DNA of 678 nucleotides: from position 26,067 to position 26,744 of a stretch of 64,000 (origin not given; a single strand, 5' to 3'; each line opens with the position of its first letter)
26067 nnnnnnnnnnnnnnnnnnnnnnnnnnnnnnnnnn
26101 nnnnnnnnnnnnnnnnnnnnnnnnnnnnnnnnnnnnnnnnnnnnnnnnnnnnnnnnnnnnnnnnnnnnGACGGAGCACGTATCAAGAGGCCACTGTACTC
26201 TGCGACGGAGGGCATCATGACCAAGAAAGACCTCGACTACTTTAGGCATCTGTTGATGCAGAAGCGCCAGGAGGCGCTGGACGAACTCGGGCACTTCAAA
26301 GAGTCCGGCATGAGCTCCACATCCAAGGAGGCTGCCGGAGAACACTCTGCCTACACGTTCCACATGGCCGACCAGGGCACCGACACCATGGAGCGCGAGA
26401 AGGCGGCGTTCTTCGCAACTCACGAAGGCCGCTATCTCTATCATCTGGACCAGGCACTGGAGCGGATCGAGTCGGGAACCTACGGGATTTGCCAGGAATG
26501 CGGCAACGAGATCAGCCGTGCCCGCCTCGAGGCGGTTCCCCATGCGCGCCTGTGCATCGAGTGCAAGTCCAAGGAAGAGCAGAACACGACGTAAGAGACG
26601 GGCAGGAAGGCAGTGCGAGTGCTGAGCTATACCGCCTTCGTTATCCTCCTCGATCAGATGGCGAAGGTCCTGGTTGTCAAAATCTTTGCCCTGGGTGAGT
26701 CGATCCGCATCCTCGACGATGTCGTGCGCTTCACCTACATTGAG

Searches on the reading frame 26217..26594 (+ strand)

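Call 42: search_protein_families(library=pfam, proteins=[window:26217-26594:+], max_evalue=0.00001)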
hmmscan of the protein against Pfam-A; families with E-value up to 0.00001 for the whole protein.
window:26217-26594:+ (125 aa): 1 family
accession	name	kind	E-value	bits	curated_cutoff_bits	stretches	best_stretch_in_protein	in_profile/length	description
PF01258.23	zf-dskA_traR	-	6.7e-15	55.2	24.9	1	87-122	1-36/36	Prokaryotic dksA/traR C4-type zinc finger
